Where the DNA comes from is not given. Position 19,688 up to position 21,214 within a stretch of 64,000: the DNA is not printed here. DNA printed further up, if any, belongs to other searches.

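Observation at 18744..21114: Very GC-rich operon of two unknown proteins (ORF-A 408 aa, ORF-B 306 aa) between uvrD and rppH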

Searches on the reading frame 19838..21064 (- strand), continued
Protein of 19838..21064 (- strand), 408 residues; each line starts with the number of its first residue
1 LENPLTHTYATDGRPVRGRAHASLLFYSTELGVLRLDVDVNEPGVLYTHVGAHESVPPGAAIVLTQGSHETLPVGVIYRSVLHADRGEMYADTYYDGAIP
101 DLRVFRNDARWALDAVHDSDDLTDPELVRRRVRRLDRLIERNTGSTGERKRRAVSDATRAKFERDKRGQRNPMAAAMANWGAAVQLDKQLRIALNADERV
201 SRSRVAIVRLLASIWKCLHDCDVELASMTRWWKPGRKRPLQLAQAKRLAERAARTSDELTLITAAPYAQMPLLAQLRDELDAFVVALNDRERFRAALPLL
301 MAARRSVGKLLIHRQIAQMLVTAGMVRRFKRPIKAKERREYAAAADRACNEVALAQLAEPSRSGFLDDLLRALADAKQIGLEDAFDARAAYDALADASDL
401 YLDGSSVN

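Call 57: find_encoding_contigs(protein=P0054, flank=10000, max_places=2)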
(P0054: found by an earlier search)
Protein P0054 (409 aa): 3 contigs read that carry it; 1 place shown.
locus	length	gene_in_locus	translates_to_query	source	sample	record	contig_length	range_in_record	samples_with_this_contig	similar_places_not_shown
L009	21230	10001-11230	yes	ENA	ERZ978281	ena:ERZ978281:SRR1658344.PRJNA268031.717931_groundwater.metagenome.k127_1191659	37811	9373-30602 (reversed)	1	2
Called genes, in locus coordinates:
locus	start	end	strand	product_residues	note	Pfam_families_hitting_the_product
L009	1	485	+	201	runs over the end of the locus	PF00347:Ribosomal_L6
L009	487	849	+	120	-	PF00861:Ribosomal_L18p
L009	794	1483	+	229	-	PF00333:Ribosomal_S5, PF03719:Ribosomal_S5_C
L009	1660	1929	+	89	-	PF00828:Ribosomal_L27A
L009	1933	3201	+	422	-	PF00344:SecY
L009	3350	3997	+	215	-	PF00406:ADK, PF13207:AAA_17, PF13238:AAA_18 (weak)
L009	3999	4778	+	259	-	PF00557:Peptidase_M24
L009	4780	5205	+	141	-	PF03652:RuvX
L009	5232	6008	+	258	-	PF11967:RecO_N, PF02565:RecO_C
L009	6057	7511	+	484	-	PF01336:tRNA_anti-codon, PF00152:tRNA-synt_2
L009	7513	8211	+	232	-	PF02616:SMC_ScpA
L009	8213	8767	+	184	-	PF04079:SMC_ScpB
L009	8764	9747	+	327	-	PF00768:Peptidase_S11, PF13354:Beta-lactamase2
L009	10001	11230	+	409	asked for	-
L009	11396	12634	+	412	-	-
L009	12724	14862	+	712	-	PF00580:UvrD-helicase, PF13604:AAA_30 (faint), PF01443:Viral_helicase1 (faint), PF13245:AAA_19, PF13361:UvrD_C, PF13538:UvrD_C_2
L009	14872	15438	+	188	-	-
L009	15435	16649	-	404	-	PF00817:IMS, PF11799:IMS_C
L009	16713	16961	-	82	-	-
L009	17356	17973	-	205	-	PF01726:LexA_DNA_bind, PF00717:Peptidase_S24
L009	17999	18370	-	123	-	PF05635:23S_rRNA_IVP, PF22296:bAvd (weak)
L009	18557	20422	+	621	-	-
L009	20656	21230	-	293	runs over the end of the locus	PF01797:Y1_Tnp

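Call 59: search_protein_families(library=pfam, alignment_id=A5, max_evalue=1)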
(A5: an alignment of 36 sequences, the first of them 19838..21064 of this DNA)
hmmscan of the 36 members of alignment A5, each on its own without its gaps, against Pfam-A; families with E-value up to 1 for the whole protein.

A. member 1, window:19838-21064:- (408 aa): 1 family
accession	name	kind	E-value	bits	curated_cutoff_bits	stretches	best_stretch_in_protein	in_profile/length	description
PF24987.1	HEAT_EF3_N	-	0.082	13.3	32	1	311-378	11-79/169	EF3 N-terminal HEAT repeat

B. families by the number of members that match (of 36 scanned): 21 families
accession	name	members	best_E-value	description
PF10938.13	YfdX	4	0.023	YfdX protein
PF23432.1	DUF7118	2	0.032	Domain of unknown function (DUF7118)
PF16476.10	DUF5053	1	0.00089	Domain of unknown function (DUF5053)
PF20282.3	CTD6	1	0.004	C-terminal domain 6 of the ABC-three component (ABC-3C) systems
PF07219.19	HemY_N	1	0.0075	HemY protein N-terminus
PF04073.20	tRNA_edit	1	0.041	Aminoacyl-tRNA editing domain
PF12309.13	KBP_C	1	0.042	KIF-1 binding protein C terminal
PF03858.18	Crust_neuro_H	1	0.055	Crustacean neurohormone H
PF24987.1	HEAT_EF3_N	1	0.082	EF3 N-terminal HEAT repeat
PF22845.2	DUF3097_N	1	0.087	DUF3097, N-terminal domain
PF16551.10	Quaking_NLS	1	0.13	Putative nuclear localisation signal of quaking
PF03641.19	Lysine_decarbox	1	0.15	Possible lysine decarboxylase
PF19760.4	DUF6247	1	0.15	Family of unknown function (DUF6247)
PF08938.16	HBS1_N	1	0.2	HBS1 N-terminus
PF14172.12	DUF4309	1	0.21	Domain of unknown function (DUF4309)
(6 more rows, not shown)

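Call 60: search_solved_structures(query=A5, max_evalue=10)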
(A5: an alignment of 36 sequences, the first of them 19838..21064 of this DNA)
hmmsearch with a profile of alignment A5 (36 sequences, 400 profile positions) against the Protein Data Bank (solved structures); distinct sequences matched with E-value up to 10: 7.
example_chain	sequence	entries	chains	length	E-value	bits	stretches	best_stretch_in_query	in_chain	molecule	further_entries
8gab_A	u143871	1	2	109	0.004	19.3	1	288-354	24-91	CTLA-4 binder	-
1szi_A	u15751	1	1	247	0.026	16.6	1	296-381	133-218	mannose-6-phosphate receptor binding protein 1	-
8gac_A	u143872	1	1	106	0.1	14.6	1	288-359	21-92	CTLA-4 binder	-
2nql_A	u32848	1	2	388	0.46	12.5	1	55-109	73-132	Isomerase/lactonizing enzyme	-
4dn1_A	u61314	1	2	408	0.5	12.4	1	55-109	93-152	Isomerase/lactonizing enzyme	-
8a3k_UNK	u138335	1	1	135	0.92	11.5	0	208-267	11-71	sc-apCC-4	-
2d3e_A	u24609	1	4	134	1.1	11.2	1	290-398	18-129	General control protein GCN4 and Tropomyosin 1 alpha chain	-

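Call 67: find_encoding_contigs(protein=P0032, flank=8000, max_places=1)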
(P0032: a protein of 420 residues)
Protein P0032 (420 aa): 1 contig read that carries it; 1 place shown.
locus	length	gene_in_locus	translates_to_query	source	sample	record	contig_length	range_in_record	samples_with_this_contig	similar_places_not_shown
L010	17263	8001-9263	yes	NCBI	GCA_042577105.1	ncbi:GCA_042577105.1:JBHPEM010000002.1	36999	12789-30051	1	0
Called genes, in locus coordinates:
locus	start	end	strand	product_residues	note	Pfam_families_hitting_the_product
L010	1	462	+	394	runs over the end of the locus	PF00162:PGK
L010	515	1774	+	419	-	PF03952:Enolase_N, PF00113:Enolase_C, PF13378:MR_MLE_C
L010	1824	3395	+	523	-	PF01676:Metalloenzyme, PF06415:iPGM_N, PF01663:Phosphodiest (weak)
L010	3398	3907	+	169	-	PF01569:PAP2, PF14378:PAP2_3 (weak)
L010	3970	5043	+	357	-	PF00483:NTP_transferase, PF12804:NTP_transf_3, PF22640:ManC_GMP_beta-helix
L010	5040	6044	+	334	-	PF02618:YceG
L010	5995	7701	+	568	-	PF09972:DUF2207, PF20990:DUF2207_C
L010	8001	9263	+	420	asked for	-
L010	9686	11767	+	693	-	PF13604:AAA_30 (faint), PF00580:UvrD-helicase, PF01443:Viral_helicase1 (faint), PF13245:AAA_19, PF13361:UvrD_C, PF13538:UvrD_C_2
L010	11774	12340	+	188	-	-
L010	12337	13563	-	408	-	PF00817:IMS, PF21999:IMS_HHH_1 (weak), PF11799:IMS_C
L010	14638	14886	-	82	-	-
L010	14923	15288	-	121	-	PF05635:23S_rRNA_IVP, PF22296:bAvd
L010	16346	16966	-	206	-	PF01726:LexA_DNA_bind, PF00717:Peptidase_S24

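Call 68: find_encoding_contigs(protein=P0056, flank=8000, max_places=1)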
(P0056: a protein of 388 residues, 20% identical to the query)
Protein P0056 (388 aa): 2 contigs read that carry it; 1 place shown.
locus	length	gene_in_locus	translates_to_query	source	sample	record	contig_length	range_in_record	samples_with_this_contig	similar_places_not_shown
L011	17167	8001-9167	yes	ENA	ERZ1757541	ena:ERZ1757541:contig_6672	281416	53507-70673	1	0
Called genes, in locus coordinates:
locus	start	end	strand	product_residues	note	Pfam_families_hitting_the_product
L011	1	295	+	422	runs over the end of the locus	PF03952:Enolase_N, PF00113:Enolase_C, PF13378:MR_MLE_C (weak)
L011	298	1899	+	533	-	PF01676:Metalloenzyme, PF06415:iPGM_N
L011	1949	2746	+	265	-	-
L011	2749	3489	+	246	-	PF00730:HhH-GPD, PF00633:HHH (faint)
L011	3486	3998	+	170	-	PF14378:PAP2_3 (weak), PF01569:PAP2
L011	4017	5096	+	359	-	PF00483:NTP_transferase, PF12804:NTP_transf_3 (weak), PF22640:ManC_GMP_beta-helix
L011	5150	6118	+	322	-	PF02618:YceG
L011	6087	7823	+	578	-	PF09972:DUF2207, PF20990:DUF2207_C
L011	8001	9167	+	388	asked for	-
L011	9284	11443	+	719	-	PF00580:UvrD-helicase, PF13604:AAA_30 (faint), PF01443:Viral_helicase1 (faint), PF13245:AAA_19, PF13361:UvrD_C, PF13538:UvrD_C_2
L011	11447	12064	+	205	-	-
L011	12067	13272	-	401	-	PF00817:IMS, PF21999:IMS_HHH_1 (weak), PF11799:IMS_C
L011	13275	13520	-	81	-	-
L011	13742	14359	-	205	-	PF01726:LexA_DNA_bind, PF00717:Peptidase_S24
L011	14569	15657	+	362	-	PF00438:S-AdoMet_synt_N, PF02772:S-AdoMet_synt_M, PF02773:S-AdoMet_synt_C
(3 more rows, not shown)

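Call 69: find_encoding_contigs(protein=P0038, flank=8000, max_places=1)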
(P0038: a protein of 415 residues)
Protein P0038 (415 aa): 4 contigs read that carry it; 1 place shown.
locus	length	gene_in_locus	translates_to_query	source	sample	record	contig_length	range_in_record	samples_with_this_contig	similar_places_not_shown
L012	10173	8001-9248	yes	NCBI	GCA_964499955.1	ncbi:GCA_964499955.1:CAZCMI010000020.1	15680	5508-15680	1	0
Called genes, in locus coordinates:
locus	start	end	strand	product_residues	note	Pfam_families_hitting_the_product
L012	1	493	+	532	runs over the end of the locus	PF01676:Metalloenzyme, PF06415:iPGM_N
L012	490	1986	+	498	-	PF01743:PolyA_pol, PF12627:PolyA_pol_RNAbd, PF01966:HD (weak)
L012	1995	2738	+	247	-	PF00730:HhH-GPD, PF00633:HHH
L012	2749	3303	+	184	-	PF01569:PAP2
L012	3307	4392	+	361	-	PF00483:NTP_transferase, PF12804:NTP_transf_3, PF22640:ManC_GMP_beta-helix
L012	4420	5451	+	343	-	PF02618:YceG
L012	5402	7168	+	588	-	PF09972:DUF2207, PF20990:DUF2207_C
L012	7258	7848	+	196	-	-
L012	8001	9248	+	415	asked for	-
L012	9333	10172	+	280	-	?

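Call 71: search_protein_families(library=padloc, proteins=[L007:7411-8547:+, L007:8675-9916:+, L007:10001-11263:+, L009:10001-11230:+, L009:11396-12634:+, L006:10001-11167:+], max_evalue=0.01)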
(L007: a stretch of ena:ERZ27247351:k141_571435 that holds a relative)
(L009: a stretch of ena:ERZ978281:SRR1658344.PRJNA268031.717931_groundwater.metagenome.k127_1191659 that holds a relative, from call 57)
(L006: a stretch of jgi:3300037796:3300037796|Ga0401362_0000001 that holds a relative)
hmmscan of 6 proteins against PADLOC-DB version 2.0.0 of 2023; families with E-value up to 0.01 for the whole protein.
L007:7411-8547:+ (378 aa): 0 families

L007:8675-9916:+ (413 aa): 0 families

L007:10001-11263:+ (420 aa): 0 families

L009:10001-11230:+ (409 aa): 0 families

L009:11396-12634:+ (412 aa): 0 families

L006:10001-11167:+ (388 aa): 0 families

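Call 73: fold_search(model_id=the predicted structure, library=pdb)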
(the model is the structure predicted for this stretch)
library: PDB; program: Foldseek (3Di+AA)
matches with E <= 10: 222; with E <= 0.001: 0
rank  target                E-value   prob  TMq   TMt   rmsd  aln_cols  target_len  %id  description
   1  6fes_B                2.7e-01  0.44  0.19  0.21  20.2       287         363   11  Crystal structure of novel repeat protein BRIC2 fused to DARPin D12 (released 2018-09-05)
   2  6bfi_A                2.8e-01  0.30  0.19  0.13  15.4       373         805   12  Vinculin homolog in a sponge (phylum Porifera) reveals vertebrate-like cell adhesions involved in early multicellular  (released 2018-06-13)
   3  5h5m_B                3.3e-01  0.23  0.18  0.19  14.5       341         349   11  Crystal structure of HMP-1 M domain (released 2017-03-29)
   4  9ivk_A                4.7e-01  0.28  0.18  0.25  24.3       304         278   14  cryo-EM structure of a tmFAP (released 2024-11-20)
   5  6dry                  4.7e-01  0.23  0.20  0.20  20.9       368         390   10  Structural Determinants of Activation and Biased Agonism at the 5-HT2B Receptor (released 2018-08-29)
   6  6bqg                  5.2e-01  0.18  0.15  0.16  23.6       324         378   12  Crystal structure of 5-HT2C in complex with ergotamine (released 2018-02-14)
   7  4eiy                  5.4e-01  0.25  0.18  0.19  20.1       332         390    8  Crystal structure of the chimeric protein of A2aAR-BRIL in complex with ZM241385 at 1.8A resolution (released 2012-07-25)
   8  6fes_A                5.4e-01  0.23  0.17  0.18  19.0       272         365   12  Crystal structure of novel repeat protein BRIC2 fused to DARPin D12 (released 2018-09-05)
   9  8tf5                  6.9e-01  0.18  0.18  0.20  20.6       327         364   13  Crystal structure of orphan G protein-coupled receptor 6, pseudoapo form (released 2024-12-04)
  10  8otw_B                7.2e-01  0.08  0.14  0.08  28.6       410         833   13  Cryo-EM structure of Strongylocentrotus purpuratus SLC9C1 in presence of cAMP (released 2023-11-01)
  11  5tud_A                8.7e-01  0.20  0.22  0.23  19.2       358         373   11  Structural Insights into the Extracellular Recognition of the Human Serotonin 2B Receptor by an Antibody (released 2017-07-26)
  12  5cwp                  9.1e-01  0.15  0.16  0.24  19.3       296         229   15  Crystal structure of de novo designed helical repeat protein DHR79 (released 2015-12-16)
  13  7uni_C                9.5e-01  0.21  0.17  0.26  21.6       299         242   13  De novo designed chlorophyll dimer protein with Zn pheophorbide a methyl ester, SP2-ZnPPaM (released 2023-04-19)
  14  5uig                  1.0e+00  0.08  0.13  0.13  22.4       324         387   12  Crystal structure of adenosine A2A receptor bound to a novel triazole-carboximidamide antagonist (released 2017-02-08)
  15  8x82_A                1.2e+00  0.04  0.12  0.13  24.9       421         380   12  The cryo-EM structure of insect gustatory receptor Gr43a I418A from Drosophila melanogaster (released 2024-02-07)
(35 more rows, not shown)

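Call 74: search_protein_families(library=ncbifam, proteins=[L007:7411-8547:+], max_evalue=0.001)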
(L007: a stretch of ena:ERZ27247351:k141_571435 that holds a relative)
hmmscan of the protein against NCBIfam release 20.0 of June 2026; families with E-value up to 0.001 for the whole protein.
L007:7411-8547:+ (378 aa): 0 families

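Call 87: search_dna_similar(query=window:19838-21064:-, collection=plasmids, mode=protein, max_evalue=0.001)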
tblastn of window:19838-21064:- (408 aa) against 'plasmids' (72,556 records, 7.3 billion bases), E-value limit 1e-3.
No match.

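Call 88: search_dna_similar(query=window:19838-21064:-, collection=phages, mode=protein, max_evalue=0.001)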
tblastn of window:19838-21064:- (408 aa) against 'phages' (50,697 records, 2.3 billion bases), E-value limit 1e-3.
No match.

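Call 89: find_related_loci(query=A1, collection=viral_contigs, flank=5000)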
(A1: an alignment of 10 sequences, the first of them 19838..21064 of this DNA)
Query A1 (408 aa) in viral_contigs; peptide patterns used: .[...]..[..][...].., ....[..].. (x = any residue, [..] = any of these).
73 stretches matched a pattern, but none encodes a relative of the query by tblastn (E <= 1e-3).
